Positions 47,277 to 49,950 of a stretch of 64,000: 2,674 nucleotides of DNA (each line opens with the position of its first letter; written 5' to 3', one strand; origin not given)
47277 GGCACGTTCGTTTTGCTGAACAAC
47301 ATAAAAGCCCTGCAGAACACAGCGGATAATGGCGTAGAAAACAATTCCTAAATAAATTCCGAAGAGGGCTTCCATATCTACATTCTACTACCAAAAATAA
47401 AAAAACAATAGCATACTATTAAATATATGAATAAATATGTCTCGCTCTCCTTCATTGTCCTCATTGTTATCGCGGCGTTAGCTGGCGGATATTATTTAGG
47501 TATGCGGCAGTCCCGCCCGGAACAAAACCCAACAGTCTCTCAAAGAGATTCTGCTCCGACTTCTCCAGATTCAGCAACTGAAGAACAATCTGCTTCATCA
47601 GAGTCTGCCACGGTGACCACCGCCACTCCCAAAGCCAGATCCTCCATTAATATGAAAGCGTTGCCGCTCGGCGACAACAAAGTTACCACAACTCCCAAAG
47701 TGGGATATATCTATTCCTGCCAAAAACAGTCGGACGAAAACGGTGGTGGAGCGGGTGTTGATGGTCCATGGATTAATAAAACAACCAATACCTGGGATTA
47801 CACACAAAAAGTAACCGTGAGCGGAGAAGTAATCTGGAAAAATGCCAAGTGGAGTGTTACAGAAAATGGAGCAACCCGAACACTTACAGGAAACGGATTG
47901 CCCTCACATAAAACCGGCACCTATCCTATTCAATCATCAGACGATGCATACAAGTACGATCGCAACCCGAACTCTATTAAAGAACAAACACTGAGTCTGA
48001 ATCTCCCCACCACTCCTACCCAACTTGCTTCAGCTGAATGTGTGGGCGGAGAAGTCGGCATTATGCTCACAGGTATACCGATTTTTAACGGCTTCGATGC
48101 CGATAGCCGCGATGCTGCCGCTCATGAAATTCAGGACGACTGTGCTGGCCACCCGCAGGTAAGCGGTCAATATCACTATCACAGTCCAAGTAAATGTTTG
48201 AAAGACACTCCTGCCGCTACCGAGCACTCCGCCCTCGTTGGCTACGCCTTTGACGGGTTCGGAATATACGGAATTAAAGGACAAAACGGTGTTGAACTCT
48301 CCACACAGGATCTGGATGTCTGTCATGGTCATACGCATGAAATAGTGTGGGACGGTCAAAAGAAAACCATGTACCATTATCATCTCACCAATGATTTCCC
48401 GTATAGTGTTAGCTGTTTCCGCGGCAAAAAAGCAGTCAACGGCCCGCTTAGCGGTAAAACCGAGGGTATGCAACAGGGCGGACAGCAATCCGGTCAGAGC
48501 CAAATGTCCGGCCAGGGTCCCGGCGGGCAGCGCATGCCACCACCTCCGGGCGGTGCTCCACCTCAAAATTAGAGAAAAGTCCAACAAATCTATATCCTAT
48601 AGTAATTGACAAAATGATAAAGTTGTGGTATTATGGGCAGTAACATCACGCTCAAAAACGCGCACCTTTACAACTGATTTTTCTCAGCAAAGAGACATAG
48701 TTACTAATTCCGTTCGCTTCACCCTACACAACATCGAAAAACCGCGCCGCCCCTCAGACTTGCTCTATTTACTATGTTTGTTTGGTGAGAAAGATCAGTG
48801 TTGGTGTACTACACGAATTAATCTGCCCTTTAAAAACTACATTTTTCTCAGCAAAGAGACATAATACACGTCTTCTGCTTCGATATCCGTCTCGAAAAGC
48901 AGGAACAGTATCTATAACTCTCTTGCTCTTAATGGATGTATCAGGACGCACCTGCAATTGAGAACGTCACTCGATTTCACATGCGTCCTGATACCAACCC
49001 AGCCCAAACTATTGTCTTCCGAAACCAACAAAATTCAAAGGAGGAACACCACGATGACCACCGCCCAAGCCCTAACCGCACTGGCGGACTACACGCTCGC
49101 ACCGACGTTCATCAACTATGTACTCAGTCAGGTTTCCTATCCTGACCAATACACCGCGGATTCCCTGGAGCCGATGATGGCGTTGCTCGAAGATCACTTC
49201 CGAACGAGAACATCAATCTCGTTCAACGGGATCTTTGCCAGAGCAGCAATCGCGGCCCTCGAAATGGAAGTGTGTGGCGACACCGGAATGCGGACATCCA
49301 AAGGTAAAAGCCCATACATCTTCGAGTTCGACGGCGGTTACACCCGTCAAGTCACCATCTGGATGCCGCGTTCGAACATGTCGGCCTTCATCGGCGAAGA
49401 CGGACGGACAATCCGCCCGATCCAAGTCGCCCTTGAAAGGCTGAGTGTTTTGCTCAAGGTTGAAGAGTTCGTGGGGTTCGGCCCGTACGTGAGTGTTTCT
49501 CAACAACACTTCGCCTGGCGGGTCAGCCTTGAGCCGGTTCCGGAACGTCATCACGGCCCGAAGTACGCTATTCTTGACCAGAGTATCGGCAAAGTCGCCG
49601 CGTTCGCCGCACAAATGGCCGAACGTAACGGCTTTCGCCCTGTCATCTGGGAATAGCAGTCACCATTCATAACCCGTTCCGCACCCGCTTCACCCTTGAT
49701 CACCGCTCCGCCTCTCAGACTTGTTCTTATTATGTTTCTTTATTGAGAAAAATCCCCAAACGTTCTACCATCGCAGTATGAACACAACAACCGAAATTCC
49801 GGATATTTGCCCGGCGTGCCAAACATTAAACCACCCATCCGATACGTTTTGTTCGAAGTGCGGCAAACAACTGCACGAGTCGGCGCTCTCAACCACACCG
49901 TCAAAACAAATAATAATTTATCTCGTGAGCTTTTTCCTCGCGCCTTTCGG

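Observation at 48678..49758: GC-rich cargo ORF inserted between halves of a duplicated R1-R2 sequence unit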

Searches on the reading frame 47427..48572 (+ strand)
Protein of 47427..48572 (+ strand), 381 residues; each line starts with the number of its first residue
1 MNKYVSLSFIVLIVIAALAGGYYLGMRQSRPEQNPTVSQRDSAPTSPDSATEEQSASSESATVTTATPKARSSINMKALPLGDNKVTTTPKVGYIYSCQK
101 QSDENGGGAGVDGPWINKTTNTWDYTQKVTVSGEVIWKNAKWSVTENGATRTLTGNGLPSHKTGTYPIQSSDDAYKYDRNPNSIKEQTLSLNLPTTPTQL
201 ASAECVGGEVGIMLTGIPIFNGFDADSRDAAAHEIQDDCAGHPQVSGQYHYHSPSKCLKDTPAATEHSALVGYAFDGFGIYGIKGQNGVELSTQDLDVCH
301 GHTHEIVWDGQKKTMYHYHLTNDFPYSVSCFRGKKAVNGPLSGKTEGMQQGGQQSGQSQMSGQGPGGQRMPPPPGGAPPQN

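Call 15: search_protein_families(library=pfam, proteins=[window:47427-48572:+], max_evalue=0.1)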
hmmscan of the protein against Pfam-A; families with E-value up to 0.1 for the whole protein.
window:47427-48572:+ (381 aa): 1 family
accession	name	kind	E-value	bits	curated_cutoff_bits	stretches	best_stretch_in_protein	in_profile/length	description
PF14240.11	YHYH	-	1.5e-21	77.7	25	2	192-286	3-112/193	YHYH protein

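Call 73: find_encoding_contigs(protein=window:47427-48572:+, flank=3000, max_places=8)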
Protein window:47427-48572:+ (381 aa): 3 contigs read that carry it; 2 places shown.
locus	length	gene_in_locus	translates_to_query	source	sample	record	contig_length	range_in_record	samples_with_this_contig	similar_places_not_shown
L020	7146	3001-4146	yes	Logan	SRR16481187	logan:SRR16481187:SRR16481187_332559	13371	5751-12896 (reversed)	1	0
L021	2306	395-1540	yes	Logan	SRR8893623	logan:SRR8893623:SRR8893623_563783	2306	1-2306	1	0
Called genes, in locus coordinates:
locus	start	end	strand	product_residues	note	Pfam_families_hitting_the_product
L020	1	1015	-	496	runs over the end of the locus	?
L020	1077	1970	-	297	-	PF01145:Band_7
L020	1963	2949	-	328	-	PF01145:Band_7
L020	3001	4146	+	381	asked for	PF14240:YHYH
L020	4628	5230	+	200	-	-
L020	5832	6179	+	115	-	PF00664:ABC_membrane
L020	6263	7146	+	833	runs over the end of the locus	PF02366:PMT, PF13231:PMT_2, PF01270:Glyco_hydro_8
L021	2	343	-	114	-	?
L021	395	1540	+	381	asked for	PF14240:YHYH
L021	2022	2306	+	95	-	?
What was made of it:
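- A third Logan contig (L021) has the same gene order, but its sequence was not compared (call 73).
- Tried and rejected: Exact-protein look-ups for strain variants returned only the same arrangement (call 73).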

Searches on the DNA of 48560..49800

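Call 49: search_rna_families(source=window, start=48560, end=49800, threshold=evalue, max_evalue=10)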
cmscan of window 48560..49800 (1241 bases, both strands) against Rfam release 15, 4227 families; matches with E-value up to 10: 2.
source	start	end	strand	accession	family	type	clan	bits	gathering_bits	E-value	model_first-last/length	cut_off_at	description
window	48666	48702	-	RF01370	CRISPR-DR57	Gene; CRISPR;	-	15.5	39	4.3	1-37/37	no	CRISPR RNA direct repeat element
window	49533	49557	-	RF00289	SNORND104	Gene; snRNA; snoRNA; CD-box;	CL00077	14.3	40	3.2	1-70/70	no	Small nucleolar RNA SNORD104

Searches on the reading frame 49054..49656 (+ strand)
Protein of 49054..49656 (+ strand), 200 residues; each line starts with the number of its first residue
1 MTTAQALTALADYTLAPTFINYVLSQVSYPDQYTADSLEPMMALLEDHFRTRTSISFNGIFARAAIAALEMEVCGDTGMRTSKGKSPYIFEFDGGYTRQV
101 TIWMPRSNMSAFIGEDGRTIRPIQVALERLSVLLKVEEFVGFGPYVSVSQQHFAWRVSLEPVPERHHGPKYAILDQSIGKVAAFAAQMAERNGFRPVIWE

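Call 12: search_protein_families(library=phrogs, proteins=[window:49054-49656:+], max_evalue=1)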
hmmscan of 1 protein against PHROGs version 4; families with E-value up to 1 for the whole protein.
window:49054-49656:+ (200 aa): 0 families

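Call 13: search_protein_families(library=padloc, proteins=[window:49054-49656:+], max_evalue=1)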
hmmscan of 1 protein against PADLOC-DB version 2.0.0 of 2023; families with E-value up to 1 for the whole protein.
window:49054-49656:+ (200 aa): 0 families

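Call 14: search_protein_families(library=ncbifam, proteins=[window:49054-49656:+], max_evalue=1)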
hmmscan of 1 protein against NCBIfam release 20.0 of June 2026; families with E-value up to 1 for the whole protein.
window:49054-49656:+ (200 aa): 0 families

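Call 15: search_protein_families(library=pfam, proteins=[window:49054-49656:+], max_evalue=0.1)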
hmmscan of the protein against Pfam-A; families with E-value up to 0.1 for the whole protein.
window:49054-49656:+ (200 aa): 0 families
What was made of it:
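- On Type III toxin-antitoxin (ToxIN-like): No PADLOC or Pfam match (calls 13, 15).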

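Call 16: find_homologous_proteins(query=window:49054-49656:+, max_evalue=0.01)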
Query window:49054-49656:+ (200 aa): 1 proteins with E <= 0.01 among 902 candidates.
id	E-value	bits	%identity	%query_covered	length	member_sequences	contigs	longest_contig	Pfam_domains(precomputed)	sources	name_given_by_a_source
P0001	2.3e-129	446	100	100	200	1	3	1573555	-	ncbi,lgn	-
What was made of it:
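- Tried and rejected: The word-indexed search of 5.8 billion clusters found only the ORF itself (call 16).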

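Call 18: find_encoding_contigs(protein=P0001, flank=10000, max_places=6)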
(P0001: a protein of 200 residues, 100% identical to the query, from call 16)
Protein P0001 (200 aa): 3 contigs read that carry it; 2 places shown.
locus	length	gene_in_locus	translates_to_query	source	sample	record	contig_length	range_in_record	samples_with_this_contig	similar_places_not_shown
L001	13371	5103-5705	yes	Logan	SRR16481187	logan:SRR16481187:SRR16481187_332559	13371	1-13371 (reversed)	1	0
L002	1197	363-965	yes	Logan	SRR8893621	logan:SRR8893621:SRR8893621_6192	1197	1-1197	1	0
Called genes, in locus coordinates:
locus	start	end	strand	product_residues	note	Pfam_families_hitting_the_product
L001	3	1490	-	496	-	?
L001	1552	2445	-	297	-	PF01145:Band_7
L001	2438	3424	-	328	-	PF01145:Band_7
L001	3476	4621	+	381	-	PF14240:YHYH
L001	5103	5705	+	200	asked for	-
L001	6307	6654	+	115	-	PF00664:ABC_membrane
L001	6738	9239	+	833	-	PF02366:PMT, PF13231:PMT_2, PF01270:Glyco_hydro_8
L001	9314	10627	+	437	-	PF13506:Glyco_transf_21 (weak), PF00535:Glycos_transf_2, PF10111:Glyco_tranf_2_2 (faint), PF13641:Glyco_tranf_2_3, PF03142:Chitin_synth_2, PF01644:Chitin_synth_1, PF13632:Glyco_trans_2_3 (weak)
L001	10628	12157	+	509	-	PF01522:Polysacc_deac_1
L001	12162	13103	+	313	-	-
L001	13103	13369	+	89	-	?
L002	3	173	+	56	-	?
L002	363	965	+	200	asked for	-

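Call 29: search_protein_representatives(protein=window:49054-49656:+)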
Query: 200 residues. Proteins with E-value up to 0.001 (for the whole library): 3; up to 1e-10: 2; up to 1e-30: 1. The best 3 are listed.
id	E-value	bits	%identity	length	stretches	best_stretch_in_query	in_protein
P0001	7.3e-130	446.3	100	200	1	1-200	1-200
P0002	3.2e-14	69.1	25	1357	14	75-128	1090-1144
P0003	1.9e-04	37.3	37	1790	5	64-130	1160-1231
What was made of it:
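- On IS element or MITE with terminal inverted repeats: Exhaustive HMMER gave only a weak match to repeat proteins (call 29).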

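Call 53: find_homologous_proteins(query=A4, max_evalue=0.1)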
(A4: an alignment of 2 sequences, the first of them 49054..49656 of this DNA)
Query A4 (2 sequences) (200 aa, profile of the alignment): 2 proteins with E <= 0.1 among 2049 candidates.
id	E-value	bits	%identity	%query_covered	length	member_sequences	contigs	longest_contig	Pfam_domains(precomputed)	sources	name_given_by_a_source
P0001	6.2e-106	371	100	100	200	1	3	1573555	-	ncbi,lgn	-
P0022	1.2e-62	229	-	-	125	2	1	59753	-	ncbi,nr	ncbi:MAG: hypothetical protein M3Q44_07670 [bacterium]|nr:hypothetical protein [bacterium]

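Call 58: predict_structure(alignment_id=A5)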
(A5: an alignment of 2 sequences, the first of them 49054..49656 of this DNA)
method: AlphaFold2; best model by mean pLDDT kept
length: 200 residues; sequences in the alignment: 2
mean_pLDDT: 41.2   pTM: 0.35
mean pLDDT of the five models: 41.2, 38.1, 36.9, 34.5, 34.3
residues with pLDDT >= 90: 0; 70-90: 0; 50-70: 53; < 50: 147
segments of 3 or more residues with pLDDT < 50: 1-38, 52-97, 114-125, 139-153, 165-200
pLDDT, mean of each block of 10 residues (from residue 1): 33 30 30 41 55 41 41 32 37 46 53 50 51 53 39 50 43 34 36 28
secondary structure, 60 per line:
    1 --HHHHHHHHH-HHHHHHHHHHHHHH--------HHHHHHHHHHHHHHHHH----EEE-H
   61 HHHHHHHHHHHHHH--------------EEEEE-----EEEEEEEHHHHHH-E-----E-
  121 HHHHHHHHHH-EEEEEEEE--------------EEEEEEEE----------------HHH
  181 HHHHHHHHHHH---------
elements in order: H3-11 H13-26 H35-51 E56-58 H60-74 E89-93 E99-105 H106-111 H121-130 E132-139 E154-161 H178-191
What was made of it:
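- Tried and rejected: Structure prediction gave a mean pLDDT of 41 (call 58), so I ran no fold search.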

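Call 59: search_dna_similar(query=window:49054-49656:+, collection=phages, mode=protein, max_evalue=1, max_rows=5)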
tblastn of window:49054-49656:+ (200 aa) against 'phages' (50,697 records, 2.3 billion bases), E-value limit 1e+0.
No match.

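Call 60: search_dna_similar(query=window:49054-49656:+, collection=plasmids, mode=protein, max_evalue=1, max_rows=5)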
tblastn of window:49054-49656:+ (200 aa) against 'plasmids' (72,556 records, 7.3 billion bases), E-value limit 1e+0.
No match.
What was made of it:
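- Tried and rejected: Searches of phage and plasmid records found nothing (calls 59, 60).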

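Call 61: search_solved_structures(query=A4, max_evalue=10)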
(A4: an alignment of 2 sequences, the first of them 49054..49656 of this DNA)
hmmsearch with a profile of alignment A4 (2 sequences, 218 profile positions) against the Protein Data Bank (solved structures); distinct sequences matched with E-value up to 10: 1.
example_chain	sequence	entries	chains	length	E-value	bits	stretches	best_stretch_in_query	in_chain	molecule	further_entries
2gu1_A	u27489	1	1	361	0.0045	19.7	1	80-162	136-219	Zinc peptidase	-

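Call 70: search_solved_structures(query=A4, max_evalue=10, show_alignments=1)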
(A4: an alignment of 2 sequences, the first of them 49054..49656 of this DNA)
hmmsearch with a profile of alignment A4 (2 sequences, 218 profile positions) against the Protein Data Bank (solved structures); distinct sequences matched with E-value up to 10: 1.
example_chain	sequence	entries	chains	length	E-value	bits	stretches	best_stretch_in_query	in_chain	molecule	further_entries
2gu1_A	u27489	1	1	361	0.0045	19.7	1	80-162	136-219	Zinc peptidase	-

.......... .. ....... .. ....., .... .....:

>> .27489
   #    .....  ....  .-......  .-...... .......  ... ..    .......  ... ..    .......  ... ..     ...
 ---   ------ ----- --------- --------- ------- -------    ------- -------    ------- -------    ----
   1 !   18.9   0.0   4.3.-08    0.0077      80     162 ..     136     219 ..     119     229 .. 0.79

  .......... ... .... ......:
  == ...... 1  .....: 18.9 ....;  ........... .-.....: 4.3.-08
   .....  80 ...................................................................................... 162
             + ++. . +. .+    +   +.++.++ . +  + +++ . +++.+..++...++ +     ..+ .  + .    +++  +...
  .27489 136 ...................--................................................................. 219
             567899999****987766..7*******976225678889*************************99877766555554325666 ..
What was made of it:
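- Tried and rejected: The PDB profile search gave one weak hit, 2gu1, at E = 0.0045 (calls 61, 70).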

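Call 90: search_protein_families(library=pfam, proteins=[window:49054-49656:+], max_evalue=10)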
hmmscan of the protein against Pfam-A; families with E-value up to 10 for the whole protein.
window:49054-49656:+ (200 aa): 0 families
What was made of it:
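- On REPIN/RAYT: No Pfam match at E up to 10 (call 90).
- Closest known: REPIN/RAYT systems, and MITEs with their parent IS elements. Different: No HUH/Y1 or DDE transposase signature (calls 15, 90).
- No DNA-binding domain is detectable in the ORF, and the structure model was unusable (pLDDT 41) (calls 15, 58, 90).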
